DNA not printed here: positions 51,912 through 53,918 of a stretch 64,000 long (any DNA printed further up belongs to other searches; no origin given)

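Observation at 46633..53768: Complete four-gene Zorya type I-like anti-phage operon (MotA-like, MotB/OmpA-like, EH-type protein, SNF2 helicase)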

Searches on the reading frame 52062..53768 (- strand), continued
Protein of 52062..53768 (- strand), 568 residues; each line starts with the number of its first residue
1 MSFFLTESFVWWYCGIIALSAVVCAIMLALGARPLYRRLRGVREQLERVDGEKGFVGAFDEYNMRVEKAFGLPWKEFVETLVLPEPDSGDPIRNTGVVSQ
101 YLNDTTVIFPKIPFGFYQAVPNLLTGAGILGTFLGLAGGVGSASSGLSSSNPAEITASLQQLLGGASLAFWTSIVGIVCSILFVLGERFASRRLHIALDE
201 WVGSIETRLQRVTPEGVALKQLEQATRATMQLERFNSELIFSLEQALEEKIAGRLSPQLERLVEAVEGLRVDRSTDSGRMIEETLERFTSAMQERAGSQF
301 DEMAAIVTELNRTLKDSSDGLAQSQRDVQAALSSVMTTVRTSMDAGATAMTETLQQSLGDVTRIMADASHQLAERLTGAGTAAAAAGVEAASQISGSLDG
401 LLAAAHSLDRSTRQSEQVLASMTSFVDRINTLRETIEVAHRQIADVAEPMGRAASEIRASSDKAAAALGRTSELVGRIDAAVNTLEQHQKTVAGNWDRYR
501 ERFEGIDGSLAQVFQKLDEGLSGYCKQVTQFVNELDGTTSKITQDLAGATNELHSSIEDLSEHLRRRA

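Call 57: fold_search(model_id=the predicted structure, library=pdb)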
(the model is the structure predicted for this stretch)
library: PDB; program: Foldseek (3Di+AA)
matches with E <= 10: 429; with E <= 0.001: 6
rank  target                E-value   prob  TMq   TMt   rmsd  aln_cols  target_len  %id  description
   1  8qyd_A                2.1e-10  1.00  0.33  0.62  10.2       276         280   18  Zorya anti-bacteriophage defense system ZorAB (released 2024-11-06)
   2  8qyk_A                5.6e-10  1.00  0.33  0.66   5.0       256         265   18  Zorya anti-bacteriophage defense system ZorAB, ZorA delta_359-592, ZorA tail middle deletion. (released 2024-11-06)
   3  8qyh_A                7.6e-10  1.00  0.33  0.65   8.3       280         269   16  Zorya anti-bacteriophage defense system ZorAB ZorA E86A_E89A, Calcium binding site mutation (released 2024-11-06)
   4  8qyy_A                3.9e-09  1.00  0.33  0.70   4.1       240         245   18  Zorya anti-bacteriophage defense system ZorAB, ZorA delta_435-729, ZorA tail tip deletion. (released 2024-11-06)
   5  8vvn_C                3.0e-08  1.00  0.31  0.72   3.3       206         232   22  Cryo-EM structure of a type I ZorAB complex from Shewanella sp. strain ANA-3 (released 2025-02-05)
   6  8vvn_D                4.6e-07  1.00  0.31  0.70   3.9       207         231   23  Cryo-EM structure of a type I ZorAB complex from Shewanella sp. strain ANA-3 (released 2025-02-05)
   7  8vlw_B                2.1e-02  0.97  0.20  0.37   8.1       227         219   14  TolQ-TolR inner membrane protein complex from Acinetobacter baumannii (released 2025-01-15)
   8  8vlw_A                3.1e-02  0.95  0.18  0.36   8.3       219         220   12  TolQ-TolR inner membrane protein complex from Acinetobacter baumannii (released 2025-01-15)
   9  9quq_A                4.2e-02  0.99  0.22  0.48   7.5       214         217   14  cryo-EM structure of TolQR conformation2 in SMA nanodiscs (released 2025-12-17)
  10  9ddn_E                4.7e-02  1.00  0.24  0.51   5.9       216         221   12  E. coli TolAQR conformation II (released 2025-07-09)
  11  9avi_A                5.8e-02  0.99  0.22  0.48   6.9       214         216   13  TolQ inner membrane protein from Acinetobacter baumannii (released 2025-01-22)
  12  8tqe_A                6.4e-02  0.66  0.14  0.04  38.7       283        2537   14  XptA2 wild type (released 2023-09-27)
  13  9ddn_B                6.7e-02  0.95  0.21  0.42   7.5       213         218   10  E. coli TolAQR conformation II (released 2025-07-09)
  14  8odt_A                7.1e-02  0.96  0.23  0.45   8.0       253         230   13  Structure of TolQR complex from E.coli (released 2023-11-01)
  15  9ddm_E                7.1e-02  0.91  0.18  0.35   8.9       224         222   13  E. coli TolAQR conformation I (released 2025-07-09)
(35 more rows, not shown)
